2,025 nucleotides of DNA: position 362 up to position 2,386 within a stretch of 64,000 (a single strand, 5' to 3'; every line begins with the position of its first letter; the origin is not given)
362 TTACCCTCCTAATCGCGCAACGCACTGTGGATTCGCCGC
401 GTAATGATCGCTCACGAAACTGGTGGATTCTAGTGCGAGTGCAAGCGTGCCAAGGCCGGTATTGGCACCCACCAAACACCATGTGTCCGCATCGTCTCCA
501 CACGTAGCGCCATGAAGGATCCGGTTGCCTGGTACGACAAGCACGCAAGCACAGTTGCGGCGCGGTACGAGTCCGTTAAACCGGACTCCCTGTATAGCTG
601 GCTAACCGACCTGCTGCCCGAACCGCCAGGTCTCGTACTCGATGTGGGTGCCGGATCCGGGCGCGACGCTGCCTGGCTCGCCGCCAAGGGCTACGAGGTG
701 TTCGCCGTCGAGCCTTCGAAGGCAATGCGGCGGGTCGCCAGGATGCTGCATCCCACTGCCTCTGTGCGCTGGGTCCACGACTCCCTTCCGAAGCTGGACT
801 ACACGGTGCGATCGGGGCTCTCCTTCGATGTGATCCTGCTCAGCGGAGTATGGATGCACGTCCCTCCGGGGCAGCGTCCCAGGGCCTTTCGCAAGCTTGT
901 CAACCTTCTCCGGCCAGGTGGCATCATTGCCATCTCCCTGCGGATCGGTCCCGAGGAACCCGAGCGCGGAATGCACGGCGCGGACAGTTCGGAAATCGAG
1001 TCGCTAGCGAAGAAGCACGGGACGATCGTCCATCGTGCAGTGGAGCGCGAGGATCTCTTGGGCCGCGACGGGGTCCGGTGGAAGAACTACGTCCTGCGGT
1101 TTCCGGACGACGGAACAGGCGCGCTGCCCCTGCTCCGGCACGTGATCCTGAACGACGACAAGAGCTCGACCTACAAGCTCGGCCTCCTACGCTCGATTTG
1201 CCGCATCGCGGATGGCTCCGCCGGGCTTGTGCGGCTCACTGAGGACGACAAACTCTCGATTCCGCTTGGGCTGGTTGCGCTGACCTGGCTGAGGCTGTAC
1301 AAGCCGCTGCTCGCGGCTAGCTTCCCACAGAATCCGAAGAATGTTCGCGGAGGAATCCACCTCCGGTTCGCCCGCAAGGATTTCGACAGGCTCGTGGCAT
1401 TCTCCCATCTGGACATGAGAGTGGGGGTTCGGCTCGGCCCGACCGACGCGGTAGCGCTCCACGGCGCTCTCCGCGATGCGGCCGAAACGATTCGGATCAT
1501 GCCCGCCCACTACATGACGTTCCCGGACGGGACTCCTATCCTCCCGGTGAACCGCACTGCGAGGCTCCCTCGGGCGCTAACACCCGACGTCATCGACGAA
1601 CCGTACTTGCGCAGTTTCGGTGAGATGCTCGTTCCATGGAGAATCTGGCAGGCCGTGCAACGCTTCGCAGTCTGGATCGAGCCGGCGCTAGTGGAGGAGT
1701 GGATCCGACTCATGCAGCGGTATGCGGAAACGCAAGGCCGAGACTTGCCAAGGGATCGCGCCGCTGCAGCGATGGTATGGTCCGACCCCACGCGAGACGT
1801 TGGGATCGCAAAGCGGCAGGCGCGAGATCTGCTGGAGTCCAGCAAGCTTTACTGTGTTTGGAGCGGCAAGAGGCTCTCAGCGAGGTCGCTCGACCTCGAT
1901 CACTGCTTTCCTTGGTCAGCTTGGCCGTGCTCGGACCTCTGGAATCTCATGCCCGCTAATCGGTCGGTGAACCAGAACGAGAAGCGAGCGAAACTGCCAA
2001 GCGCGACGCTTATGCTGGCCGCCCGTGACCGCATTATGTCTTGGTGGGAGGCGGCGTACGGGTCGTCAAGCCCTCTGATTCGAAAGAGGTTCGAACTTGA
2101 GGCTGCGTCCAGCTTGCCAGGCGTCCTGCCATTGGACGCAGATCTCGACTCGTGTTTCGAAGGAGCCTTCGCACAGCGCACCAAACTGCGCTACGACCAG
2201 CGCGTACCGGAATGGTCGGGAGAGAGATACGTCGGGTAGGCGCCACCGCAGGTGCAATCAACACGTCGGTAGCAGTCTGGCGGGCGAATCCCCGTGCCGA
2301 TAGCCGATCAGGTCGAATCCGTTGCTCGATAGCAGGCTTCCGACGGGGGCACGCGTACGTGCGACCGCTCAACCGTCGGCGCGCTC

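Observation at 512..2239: Methyltransferase / unknown / HNH nuclease in one polypeptide: candidate undescribed self/non-self or abortive module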

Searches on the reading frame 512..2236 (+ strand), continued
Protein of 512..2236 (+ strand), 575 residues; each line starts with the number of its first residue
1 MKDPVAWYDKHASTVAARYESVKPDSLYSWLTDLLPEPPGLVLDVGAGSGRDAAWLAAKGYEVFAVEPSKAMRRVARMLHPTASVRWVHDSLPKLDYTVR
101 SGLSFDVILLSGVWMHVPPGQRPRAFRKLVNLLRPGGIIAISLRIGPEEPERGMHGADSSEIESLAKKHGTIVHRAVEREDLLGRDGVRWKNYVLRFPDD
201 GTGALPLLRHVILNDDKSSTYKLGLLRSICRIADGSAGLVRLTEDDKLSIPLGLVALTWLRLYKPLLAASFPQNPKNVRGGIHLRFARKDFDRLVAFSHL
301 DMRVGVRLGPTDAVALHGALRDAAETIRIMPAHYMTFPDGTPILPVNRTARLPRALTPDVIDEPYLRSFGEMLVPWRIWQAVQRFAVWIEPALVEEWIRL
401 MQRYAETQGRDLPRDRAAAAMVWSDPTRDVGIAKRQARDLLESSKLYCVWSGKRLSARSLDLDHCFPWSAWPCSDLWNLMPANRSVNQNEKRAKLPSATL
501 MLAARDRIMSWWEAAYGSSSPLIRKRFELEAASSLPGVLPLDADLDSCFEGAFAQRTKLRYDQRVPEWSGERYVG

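Call 96: search_protein_families(library=padloc, proteins=[L122:4001-4627:+, L122:4646-7924:+, L121:1739-2476:+, L121:2535-3536:+, L115:4001-4591:+, L115:4591-5598:+, L097:3760-4383:+, L097:4383-4982:+, L123:4693-6024:+, L114:4609-5712:-], max_evalue=0.001)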
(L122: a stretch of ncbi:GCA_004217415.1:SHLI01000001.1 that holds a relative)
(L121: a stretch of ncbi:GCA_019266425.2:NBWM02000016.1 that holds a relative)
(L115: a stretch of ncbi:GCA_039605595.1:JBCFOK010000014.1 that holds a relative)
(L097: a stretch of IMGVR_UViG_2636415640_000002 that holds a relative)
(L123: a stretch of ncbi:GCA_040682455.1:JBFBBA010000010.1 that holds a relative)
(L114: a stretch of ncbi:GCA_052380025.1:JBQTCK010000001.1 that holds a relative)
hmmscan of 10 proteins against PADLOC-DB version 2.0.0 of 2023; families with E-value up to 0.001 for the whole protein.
L122:4001-4627:+ (209 aa): 1 family
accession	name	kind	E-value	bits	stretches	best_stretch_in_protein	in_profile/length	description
PDLC04134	mad2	-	2e-16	57.9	1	20-200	275-447/492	mads_2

L122:4646-7924:+ (1093 aa): 20 families
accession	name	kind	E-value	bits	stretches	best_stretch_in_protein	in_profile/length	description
PDLC03659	mREase_IV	-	2.4e-119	397.7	2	28-551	40-573/945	Type IV methyl-directed restriction enzyme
PDLC03658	mREase_IV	-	7.6e-80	266.8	1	13-557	29-571/953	Type IV methyl-directed restriction enzyme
PDLC02707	PbeA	-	2.3e-31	107.1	1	103-544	128-630/672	PbeA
PDLC02704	PbeA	-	1.9e-22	77.5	1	323-545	387-645/682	PbeA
PDLC03049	REase_I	-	1.7e-17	60.8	1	217-409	175-373/807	Type I restriction enzyme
PDLC03047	REase_I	-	8.8e-17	58.1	2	213-404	347-547/1107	Type I restriction enzyme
PDLC02706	PbeA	-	1.8e-14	51.3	1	470-544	598-672/722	PbeA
PDLC02703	PbeA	-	1.3e-13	48.4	1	297-394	344-446/626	PbeA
PDLC02705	PbeA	-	3.7e-12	43.2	1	435-544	522-633/691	PbeA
PDLC03597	REase_MTase_IIG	-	5.3e-11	38.8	1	473-538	530-602/1646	Type IIG restriction enzyme-methyltransferase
PDLC02503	BrxHI|BrxHII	-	1.2e-08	31.7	1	436-537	246-348/698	BrxHI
PDLC01439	typeIV_DinG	-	1.6e-08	31.7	1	429-504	397-470/575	CAS-IV-A; associated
PDLC03928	PsyrT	-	1.2e-07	28.5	1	430-533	233-337/689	-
PDLC02870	DpdF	-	1.5e-07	28.3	1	437-535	223-322/534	DpdF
PDLC03051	REase_MTase_I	-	2.9e-07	26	1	490-541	559-611/1591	Type I restriction enzyme-methyltransferase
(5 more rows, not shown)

L121:1739-2476:+ (246 aa): 1 family
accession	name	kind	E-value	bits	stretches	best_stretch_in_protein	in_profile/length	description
PDLC04134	mad2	-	3.8e-16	57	1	74-198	278-403/492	mads_2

L121:2535-3536:+ (334 aa): 17 families
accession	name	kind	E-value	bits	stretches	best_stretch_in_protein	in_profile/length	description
PDLC00973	Cas9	-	1.1e-08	32.1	1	234-273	625-664/830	CRISPR subtype II RNA-guided endonuclease Cas9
PDLC01256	Cas9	-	2.4e-08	31.3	1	235-273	530-567/711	"CAS-II-A,CAS-II-B,CAS-II-C; effector__SPE"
PDLC00315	PtuB1|PtuB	-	4.7e-08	31.1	1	219-269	29-81/227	Unknown function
PDLC01460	Cas9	-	2.7e-06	23.9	1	235-277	518-555/901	"CAS-II-A,CAS-II-B,CAS-II-C; effector__SPE"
PDLC00335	PtuB1|PtuB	-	2.9e-06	25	1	219-271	47-105/214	Unknown function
PDLC00313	PtuB1|PtuB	-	3.9e-06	24.5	1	221-281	52-116/240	Unknown function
PDLC00340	PtuB1|PtuB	-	5e-06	24.3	1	221-268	67-114/268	Unknown function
PDLC04262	PDC-M01B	-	5.8e-06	24.3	1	219-267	78-126/259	-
PDLC00337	PtuB1|PtuB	-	3.4e-05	21.8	1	222-272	58-112/216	Unknown function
PDLC00325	PtuB1|PtuB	-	5.9e-05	20.8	1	221-268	52-105/213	Unknown function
PDLC00345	PtuB1|PtuB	-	0.00016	19.3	1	220-268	51-105/223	Unknown function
PDLC00975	Cas9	-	0.00025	17.4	1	234-274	617-657/1120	Cas9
PDLC04264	PDC-M01B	-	0.00029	18.7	1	220-271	100-151/282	-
PDLC00331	PtuB1|PtuB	-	0.00045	17.9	1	222-267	36-83/222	Unknown function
PDLC01580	Cas9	-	0.00045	16.3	1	235-276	841-882/1329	"CAS-II-A,CAS-II-B,CAS-II-C; effector__SPE"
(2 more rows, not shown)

L115:4001-4591:+ (197 aa): 1 family
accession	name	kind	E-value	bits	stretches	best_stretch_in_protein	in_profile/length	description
PDLC04134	mad2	-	6.5e-17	59.5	1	35-165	288-416/492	mads_2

L115:4591-5598:+ (336 aa): 0 families

L097:3760-4383:+ (208 aa): 0 families

L097:4383-4982:+ (200 aa): 1 family
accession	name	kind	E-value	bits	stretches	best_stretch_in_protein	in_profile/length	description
PDLC04134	mad2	-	4e-14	50.3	1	41-198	295-446/492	mads_2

L123:4693-6024:+ (444 aa): 0 families

L114:4609-5712:- (368 aa): 0 families

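Call 98: find_related_loci(query=A10, collection=metagenome_contigs, flank=5000)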
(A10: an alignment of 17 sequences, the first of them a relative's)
Query A10 (198 aa) in metagenome_contigs; peptide patterns used: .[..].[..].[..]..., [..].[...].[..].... (x = any residue, [..] = any of these).
600 stretches matched a pattern (row limit reached: there are more); 494 encode a relative of the query (tblastn E <= 1e-3); the best 80 are kept; 80 distinct loci.
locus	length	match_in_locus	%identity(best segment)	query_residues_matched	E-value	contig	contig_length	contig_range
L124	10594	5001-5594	86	1-198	3e-112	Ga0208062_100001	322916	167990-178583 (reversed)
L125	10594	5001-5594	78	1-198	2e-103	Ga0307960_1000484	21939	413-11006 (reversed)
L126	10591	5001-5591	70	1-197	4e-90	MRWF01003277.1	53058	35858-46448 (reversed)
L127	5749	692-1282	67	1-197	9e-90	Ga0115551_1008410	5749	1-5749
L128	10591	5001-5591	69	1-197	3e-89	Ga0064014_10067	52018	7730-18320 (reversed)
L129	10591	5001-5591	66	1-197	7e-87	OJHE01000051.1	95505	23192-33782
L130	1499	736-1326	63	1-197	2e-90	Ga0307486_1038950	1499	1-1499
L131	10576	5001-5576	63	6-197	5e-78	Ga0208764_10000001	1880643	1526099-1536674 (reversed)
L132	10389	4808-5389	58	5-198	2e-75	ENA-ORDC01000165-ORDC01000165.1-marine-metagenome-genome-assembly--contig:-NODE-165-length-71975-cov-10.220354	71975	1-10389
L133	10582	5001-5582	58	5-198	4e-75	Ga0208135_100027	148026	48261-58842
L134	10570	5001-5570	56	6-197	2e-66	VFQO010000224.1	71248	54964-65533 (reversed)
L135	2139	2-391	80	67-196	2e-64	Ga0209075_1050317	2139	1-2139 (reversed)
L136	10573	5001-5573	51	6-198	2e-60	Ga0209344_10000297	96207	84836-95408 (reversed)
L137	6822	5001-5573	51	6-198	2e-60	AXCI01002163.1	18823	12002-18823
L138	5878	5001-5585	52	6-198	3e-58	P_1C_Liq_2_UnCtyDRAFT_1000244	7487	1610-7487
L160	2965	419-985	48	6-198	1e-51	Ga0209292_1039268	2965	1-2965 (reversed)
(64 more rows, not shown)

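Call 118: find_encoding_contigs(protein=window:512-2236:+, flank=7000, max_places=3)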
Protein window:512-2236:+ (575 aa): no gene with exactly this product is on record in the collection.

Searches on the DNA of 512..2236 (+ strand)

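Call 83: search_dna_similar(query=L097:4383-4985:+, collection=ecoli_genomes, mode=near, max_rows=8)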
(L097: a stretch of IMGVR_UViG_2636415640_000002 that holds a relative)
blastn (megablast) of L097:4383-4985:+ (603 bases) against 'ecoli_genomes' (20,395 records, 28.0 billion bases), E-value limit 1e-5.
No match.
